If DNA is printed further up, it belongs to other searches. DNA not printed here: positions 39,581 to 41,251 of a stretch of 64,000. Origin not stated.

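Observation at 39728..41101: Fused cytidylyltransferase-reductase (CDP-ribitol synthase) inside an E. coli kps locus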

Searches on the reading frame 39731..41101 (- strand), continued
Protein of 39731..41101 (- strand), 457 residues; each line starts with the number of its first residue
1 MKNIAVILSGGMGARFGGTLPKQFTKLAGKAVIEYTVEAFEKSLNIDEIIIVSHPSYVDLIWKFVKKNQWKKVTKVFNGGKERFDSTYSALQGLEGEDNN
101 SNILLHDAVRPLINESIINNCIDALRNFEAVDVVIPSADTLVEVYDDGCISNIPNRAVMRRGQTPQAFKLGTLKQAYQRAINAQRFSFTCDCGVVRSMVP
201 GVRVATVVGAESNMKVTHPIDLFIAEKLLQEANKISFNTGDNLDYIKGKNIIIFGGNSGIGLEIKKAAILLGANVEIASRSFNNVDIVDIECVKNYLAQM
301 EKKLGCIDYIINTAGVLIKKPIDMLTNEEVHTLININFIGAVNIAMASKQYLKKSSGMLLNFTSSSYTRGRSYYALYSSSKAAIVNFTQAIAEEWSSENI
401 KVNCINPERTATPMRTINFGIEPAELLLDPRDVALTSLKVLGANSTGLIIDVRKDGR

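Call 30: search_protein_representatives(protein=window:39731-41101:-)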
Query: 457 residues. Proteins with E-value up to 0.001 (for the whole library): 57051; up to 1e-10: 13183; up to 1e-30: 672. The best 150 are listed.
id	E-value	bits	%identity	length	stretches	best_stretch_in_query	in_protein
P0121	3.5e-173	592.9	59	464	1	2-457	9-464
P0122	3.1e-130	451.4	47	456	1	1-453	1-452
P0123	1.0e-120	420.1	46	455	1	1-454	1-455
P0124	6.3e-117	407.6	45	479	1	3-456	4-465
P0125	5.7e-116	404.4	48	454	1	1-454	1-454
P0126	2.2e-115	402.5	47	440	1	14-454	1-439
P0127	5.8e-115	401.1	61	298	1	159-455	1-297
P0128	1.3e-114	400.0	46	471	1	2-454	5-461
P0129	2.2e-113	395.9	47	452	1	2-455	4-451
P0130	1.8e-110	386.4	45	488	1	3-453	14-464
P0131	8.7e-109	380.8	46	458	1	5-454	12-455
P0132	7.5e-108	377.7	43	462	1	4-454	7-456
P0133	2.7e-107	375.9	45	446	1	3-451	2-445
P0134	7.7e-106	371.1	42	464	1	1-454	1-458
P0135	4.0e-105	368.7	47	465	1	1-454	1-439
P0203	3.0e-75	270.3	36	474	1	5-455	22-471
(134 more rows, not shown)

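Call 31: list_cluster_members(proteins=[P0121, P0122, P0123, P0124, P0125, P0128, P0129, P0130, P0131, P0203])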
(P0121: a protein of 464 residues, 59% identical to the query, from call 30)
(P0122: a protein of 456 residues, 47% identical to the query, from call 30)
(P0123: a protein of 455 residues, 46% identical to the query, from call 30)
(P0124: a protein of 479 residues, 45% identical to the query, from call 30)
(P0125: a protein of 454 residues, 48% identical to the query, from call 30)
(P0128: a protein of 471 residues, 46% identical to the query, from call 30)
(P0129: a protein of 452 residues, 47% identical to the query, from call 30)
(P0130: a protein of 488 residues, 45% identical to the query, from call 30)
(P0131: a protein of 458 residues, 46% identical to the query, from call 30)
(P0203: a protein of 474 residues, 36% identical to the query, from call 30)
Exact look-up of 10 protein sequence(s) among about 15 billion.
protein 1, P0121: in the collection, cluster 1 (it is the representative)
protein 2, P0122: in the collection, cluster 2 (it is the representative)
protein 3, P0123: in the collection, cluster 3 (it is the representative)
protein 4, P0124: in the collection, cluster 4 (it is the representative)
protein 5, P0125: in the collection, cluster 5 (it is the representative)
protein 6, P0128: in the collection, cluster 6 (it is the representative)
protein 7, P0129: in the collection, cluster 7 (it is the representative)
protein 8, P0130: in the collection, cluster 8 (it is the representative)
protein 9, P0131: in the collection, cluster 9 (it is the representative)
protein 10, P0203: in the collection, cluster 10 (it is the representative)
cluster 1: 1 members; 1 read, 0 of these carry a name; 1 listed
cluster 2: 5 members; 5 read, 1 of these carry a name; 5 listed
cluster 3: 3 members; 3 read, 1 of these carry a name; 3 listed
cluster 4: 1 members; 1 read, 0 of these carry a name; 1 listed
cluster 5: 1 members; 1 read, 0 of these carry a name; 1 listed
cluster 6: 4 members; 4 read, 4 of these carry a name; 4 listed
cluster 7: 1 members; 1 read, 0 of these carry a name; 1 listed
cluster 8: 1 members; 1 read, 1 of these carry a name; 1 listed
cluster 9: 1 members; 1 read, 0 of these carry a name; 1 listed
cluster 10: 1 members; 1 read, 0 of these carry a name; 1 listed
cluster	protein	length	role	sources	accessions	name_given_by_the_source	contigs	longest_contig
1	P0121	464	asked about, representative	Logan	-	-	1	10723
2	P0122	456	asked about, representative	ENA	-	-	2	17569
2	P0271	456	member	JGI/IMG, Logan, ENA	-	2-C-methyl-D-erythritol 4-phosphate cytidylyltransferase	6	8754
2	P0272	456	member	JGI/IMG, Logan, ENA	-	-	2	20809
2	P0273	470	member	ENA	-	-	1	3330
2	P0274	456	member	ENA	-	-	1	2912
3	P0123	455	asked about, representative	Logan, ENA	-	-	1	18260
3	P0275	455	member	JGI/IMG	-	ribitol-5-phosphate 2-dehydrogenase (NADP+) / D-ribitol-5-phosphate cytidylyltransferase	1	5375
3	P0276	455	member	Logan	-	-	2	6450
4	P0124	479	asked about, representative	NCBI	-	-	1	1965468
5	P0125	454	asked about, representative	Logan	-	-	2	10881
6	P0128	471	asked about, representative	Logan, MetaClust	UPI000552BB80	status=active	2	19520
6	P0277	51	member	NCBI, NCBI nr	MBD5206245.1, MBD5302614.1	MAG: hypothetical protein HDS84_07720 [Bacteroidales bacterium] | hypothetical protein [Bacteroidales bacterium]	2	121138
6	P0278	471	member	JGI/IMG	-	2-C-methyl-D-erythritol 4-phosphate cytidylyltransferase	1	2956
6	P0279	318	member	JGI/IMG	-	NAD(P)-dependent dehydrogenase (short-subunit alcohol dehydrogenase family)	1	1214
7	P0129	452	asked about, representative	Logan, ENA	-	-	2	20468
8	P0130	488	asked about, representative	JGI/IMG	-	ribitol-5-phosphate 2-dehydrogenase (NADP+) / D-ribitol-5-phosphate cytidylyltransferase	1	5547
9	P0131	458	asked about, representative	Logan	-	-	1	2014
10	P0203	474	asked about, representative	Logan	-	-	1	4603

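Call 33: find_encoding_contigs(protein=P0124, flank=8000, max_places=2)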
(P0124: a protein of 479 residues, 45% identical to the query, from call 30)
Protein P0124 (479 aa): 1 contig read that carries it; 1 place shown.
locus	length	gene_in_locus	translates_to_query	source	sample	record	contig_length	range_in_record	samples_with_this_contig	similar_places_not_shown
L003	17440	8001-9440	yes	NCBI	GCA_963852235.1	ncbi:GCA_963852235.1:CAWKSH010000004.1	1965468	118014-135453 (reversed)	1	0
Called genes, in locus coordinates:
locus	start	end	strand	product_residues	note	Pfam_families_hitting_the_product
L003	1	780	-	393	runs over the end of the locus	PF00534:Glycos_transf_1, PF13692:Glyco_trans_1_4, PF13524:Glyco_trans_1_2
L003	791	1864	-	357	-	PF00793:DAHP_synth_1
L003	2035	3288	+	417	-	PF04464:Glyphos_transf (weak)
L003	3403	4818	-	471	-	PF01943:Polysacc_synt, PF13440:Polysacc_synt_3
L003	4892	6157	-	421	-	PF04464:Glyphos_transf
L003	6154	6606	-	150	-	PF01467:CTP_transf_like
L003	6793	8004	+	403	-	PF04464:Glyphos_transf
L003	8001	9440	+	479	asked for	PF01128:IspD, PF12804:NTP_transf_3, PF00106:adh_short, PF13561:adh_short_C2, PF08659:KR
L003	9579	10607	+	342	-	PF13847:Methyltransf_31 (weak), PF08241:Methyltransf_11, PF08242:Methyltransf_12, PF13649:Methyltransf_25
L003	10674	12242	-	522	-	PF00512:HisKA (weak), PF02518:HATPase_c, PF00072:Response_reg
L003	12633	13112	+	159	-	-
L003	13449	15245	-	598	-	PF25145:NfeD1b_N (faint), PF01343:Peptidase_S49, PF01972:SDH_protease (weak), PF01343:Peptidase_S49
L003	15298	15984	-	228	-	-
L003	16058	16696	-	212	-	-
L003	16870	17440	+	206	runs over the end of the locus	-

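Call 34: find_encoding_contigs(protein=P0121, flank=8000, max_places=2)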
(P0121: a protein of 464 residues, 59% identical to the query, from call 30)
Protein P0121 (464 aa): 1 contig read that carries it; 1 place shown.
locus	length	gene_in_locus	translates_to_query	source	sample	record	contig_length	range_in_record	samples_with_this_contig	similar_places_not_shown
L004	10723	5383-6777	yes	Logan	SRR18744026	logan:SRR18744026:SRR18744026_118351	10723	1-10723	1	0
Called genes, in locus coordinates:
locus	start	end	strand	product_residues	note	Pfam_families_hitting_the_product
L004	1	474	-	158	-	?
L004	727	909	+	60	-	-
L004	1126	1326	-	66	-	-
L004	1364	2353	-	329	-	PF01501:Glyco_transf_8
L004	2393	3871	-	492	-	PF20706:GT4-conflict (weak), PF00534:Glycos_transf_1, PF13692:Glyco_trans_1_4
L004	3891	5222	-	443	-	PF04464:Glyphos_transf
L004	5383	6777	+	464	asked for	PF00483:NTP_transferase (weak), PF01128:IspD, PF12804:NTP_transf_3, PF13561:adh_short_C2, PF00106:adh_short, PF08659:KR (weak)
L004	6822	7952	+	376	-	-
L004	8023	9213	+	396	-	PF02563:Poly_export, PF22461:SLBB_2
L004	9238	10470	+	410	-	-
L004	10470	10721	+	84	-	?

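Call 42: find_related_loci(query=A3, collection=genome_contigs, flank=8000)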
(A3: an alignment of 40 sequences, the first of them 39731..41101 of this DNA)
Query A3 (457 aa) in genome_contigs; peptide patterns used: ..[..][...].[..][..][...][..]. (x = any residue, [..] = any of these).
600 stretches matched a pattern (row limit reached: there are more); 454 encode a relative of the query (tblastn E <= 1e-3); the best 80 are kept; 80 distinct loci.
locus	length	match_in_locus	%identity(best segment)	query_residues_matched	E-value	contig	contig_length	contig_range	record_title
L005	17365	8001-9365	56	1-455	7e-170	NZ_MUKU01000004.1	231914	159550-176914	Chromobacterium haemolyticum strain H4137 4, whole genome shotgun sequence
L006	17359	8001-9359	49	2-453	9e-150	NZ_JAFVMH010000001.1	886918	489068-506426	Acetobacter garciniae strain TBRC 12339 1, whole genome shotgun sequence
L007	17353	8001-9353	50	2-453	4e-146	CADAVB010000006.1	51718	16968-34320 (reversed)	MAG: uncultured Bacteroidia bacterium isolate RUG13648 genome assembly, contig: RUG13648_asm_6, whole genome shotgun seq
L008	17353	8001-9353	48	4-454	4e-142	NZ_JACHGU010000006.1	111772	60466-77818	Pseudoxanthomonas broegbernensis strain DSM 12573 Ga0310475_06, whole genome shotgun sequence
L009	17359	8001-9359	50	3-454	9e-141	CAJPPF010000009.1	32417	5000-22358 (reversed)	MAG: uncultured Prevotella sp. isolate SRR9217404-mag-bin.9 genome assembly, contig: SRR9217404-mag-bin.9_119, whole gen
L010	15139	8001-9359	50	1-454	2e-140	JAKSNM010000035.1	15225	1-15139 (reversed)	MAG: Paludibacteraceae bacterium isolate Horse_feces151 MAG151_35, whole genome shotgun sequence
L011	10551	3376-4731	47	2-456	4e-139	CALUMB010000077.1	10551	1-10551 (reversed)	MAG: uncultured Prevotella sp. isolate BRZ_QA__bin92 genome assembly, contig: BRZ_QA__NODE_6972_length_10551_cov_5.37044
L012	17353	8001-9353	48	2-453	2e-138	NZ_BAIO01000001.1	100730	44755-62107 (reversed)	Komagataeibacter kakiaceti JCM 25156, whole genome shotgun sequence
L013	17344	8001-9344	48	3-453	3e-138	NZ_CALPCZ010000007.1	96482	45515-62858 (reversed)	Odoribacter lunatus strain DSM 112344 NODE_7_length_96482_cov_49.526529, whole genome shotgun sequence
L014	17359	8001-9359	48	1-453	1e-137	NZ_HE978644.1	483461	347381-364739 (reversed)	Timonella senegalensis JC301, whole genome shotgun sequence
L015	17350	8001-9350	48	3-453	3e-137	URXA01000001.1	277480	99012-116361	uncultured Phascolarctobacterium sp. isolate UMGS1431 genome assembly, contig: NODE_7_length_277480_cov_35.015680, whole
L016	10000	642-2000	48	3-454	3e-137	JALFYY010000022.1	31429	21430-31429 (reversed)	MAG: Bacteroidales bacterium isolate SUG1139 k141_359688, whole genome shotgun sequence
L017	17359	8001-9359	49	3-454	6e-137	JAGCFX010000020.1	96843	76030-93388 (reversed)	MAG: Paludibacteraceae bacterium isolate RGIG9755 Yak_Omasum-4__c307213, whole genome shotgun sequence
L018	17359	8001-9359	49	3-454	1e-135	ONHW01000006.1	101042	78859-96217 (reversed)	uncultured Bacteroidales bacterium isolate RUG324 genome assembly, contig: scaffold_67, whole genome shotgun sequence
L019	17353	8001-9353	46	1-454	1e-135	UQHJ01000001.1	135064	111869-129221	uncultured Prevotella sp. isolate UMGS287 genome assembly, contig: NODE_33_length_135064_cov_43.911977, whole genome sho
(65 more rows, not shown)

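Call 55: predict_structure(alignment_id=A3)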
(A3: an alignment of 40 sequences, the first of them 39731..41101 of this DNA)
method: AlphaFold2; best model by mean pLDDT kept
length: 457 residues; sequences in the alignment: 40
mean_pLDDT: 93.6   pTM: 0.81
mean pLDDT of the five models: 93.6, 93.4, 93.3, 92.1, 91.1
residues with pLDDT >= 90: 393; 70-90: 48; 50-70: 15; < 50: 1
segments of 3 or more residues with pLDDT < 50: none
pLDDT, mean of each block of 10 residues (from residue 1): 95 72 88 96 98 95 95 95 93 96 98 97 98 93 93 92 97 98 94 96 97 93 90 65 90 97 98 97 97 98 98 96 97 98 98 98 87 92 95 94 96 95 93 95 91 78
secondary structure, 60 per line:
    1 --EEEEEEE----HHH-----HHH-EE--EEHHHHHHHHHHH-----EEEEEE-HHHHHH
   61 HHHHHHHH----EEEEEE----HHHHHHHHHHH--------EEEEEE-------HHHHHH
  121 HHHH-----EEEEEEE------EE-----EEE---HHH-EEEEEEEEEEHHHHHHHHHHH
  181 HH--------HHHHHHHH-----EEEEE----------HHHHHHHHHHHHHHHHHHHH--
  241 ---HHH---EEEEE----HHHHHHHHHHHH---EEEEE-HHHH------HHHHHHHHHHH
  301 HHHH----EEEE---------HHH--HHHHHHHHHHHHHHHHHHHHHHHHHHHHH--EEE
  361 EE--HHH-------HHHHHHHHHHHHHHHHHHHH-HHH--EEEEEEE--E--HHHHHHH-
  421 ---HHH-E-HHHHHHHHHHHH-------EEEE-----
elements in order: E3-9 H32-42 E48-53 H55-68 E73-78 H83-93 E102-107 H115-124 E130-136 E150-152 E160-169 H170-182 H191-198 E204-208 H219-238 E250-254 H259-270 E274-278 H280-283 H290-304 E309-312 H327-355 E358-362 H375-394 E401-407 H413-419 H430-441 E449-452

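Call 59: fold_search(model_id=the predicted structure, library=pdb)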
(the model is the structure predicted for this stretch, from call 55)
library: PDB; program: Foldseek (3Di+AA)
matches with E <= 10: 2000; with E <= 0.001: 2000
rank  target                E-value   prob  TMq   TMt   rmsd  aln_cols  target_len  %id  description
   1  4cvh                  3.9e-24  1.00  0.52  0.60  10.4       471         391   18  Crystal structure of human isoprenoid synthase domain-containing protein (released 2015-02-04)
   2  6xhr_A                6.7e-22  1.00  0.47  0.89   2.4       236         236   32  Crystal structure of S. aureus TarI (space group P1211) (released 2021-04-21)
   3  6xhr_F                2.1e-21  1.00  0.46  0.88   2.5       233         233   32  Crystal structure of S. aureus TarI (space group P1211) (released 2021-04-21)
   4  6xhs_E                3.0e-21  1.00  0.47  0.91   1.8       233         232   32  Crystal structure of S. aureus TarI in complex with CTP (space group P1211) (released 2021-04-21)
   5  6xhs_F                3.7e-21  1.00  0.46  0.88   2.6       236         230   33  Crystal structure of S. aureus TarI in complex with CTP (space group P1211) (released 2021-04-21)
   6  3f1c_A                3.9e-21  1.00  0.47  0.90   2.0       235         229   33  CRYSTAL STRUCTURE OF 2-C-methyl-D-erythritol 4-phosphate cytidylyltransferase from Listeria monocytogenes (released 2008-11-18)
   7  6xhs_D                4.4e-21  1.00  0.47  0.88   2.4       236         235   32  Crystal structure of S. aureus TarI in complex with CTP (space group P1211) (released 2021-04-21)
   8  1vpa_B                5.3e-21  1.00  0.45  0.92   2.1       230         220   31  Crystal structure of 2-C-methyl-D-erythritol 4-phosphate cytidylyltransferase (TM1393) from Thermotoga maritima at 2.6 (released 2004-11-02)
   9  6xhq_B                7.0e-21  1.00  0.46  0.91   2.1       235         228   31  Crystal structure of S. aureus TarI in complex with CDP-ribitol (space group C121) (released 2021-04-21)
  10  6xhs_A                7.4e-21  1.00  0.47  0.89   2.4       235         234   32  Crystal structure of S. aureus TarI in complex with CTP (space group P1211) (released 2021-04-21)
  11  6xhq_A                1.2e-20  1.00  0.47  0.89   2.4       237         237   32  Crystal structure of S. aureus TarI in complex with CDP-ribitol (space group C121) (released 2021-04-21)
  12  6xhr_E                1.7e-20  1.00  0.46  0.90   2.1       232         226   31  Crystal structure of S. aureus TarI (space group P1211) (released 2021-04-21)
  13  6xht_E                1.9e-20  1.00  0.46  0.90   2.0       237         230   30  Crystal structure of S. aureus TarI in complex with CDP-ribitol (space group P1211) (released 2021-04-21)
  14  6xhp_A                1.9e-20  1.00  0.46  0.90   1.9       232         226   31  Crystal structure of S. aureus TarI (space group C121) (released 2021-04-21)
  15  3f1c_B                2.5e-20  1.00  0.46  0.88   2.3       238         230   33  CRYSTAL STRUCTURE OF 2-C-methyl-D-erythritol 4-phosphate cytidylyltransferase from Listeria monocytogenes (released 2008-11-18)
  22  4jis_A                7.7e-20  1.00  0.45  0.90   2.1       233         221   34  Crystal structure of ribitol 5-phosphate cytidylyltransferase (TarI) from Bacillus subtilis (released 2014-03-12)
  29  4jis_B                4.8e-19  1.00  0.44  0.90   2.0       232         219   34  Crystal structure of ribitol 5-phosphate cytidylyltransferase (TarI) from Bacillus subtilis (released 2014-03-12)
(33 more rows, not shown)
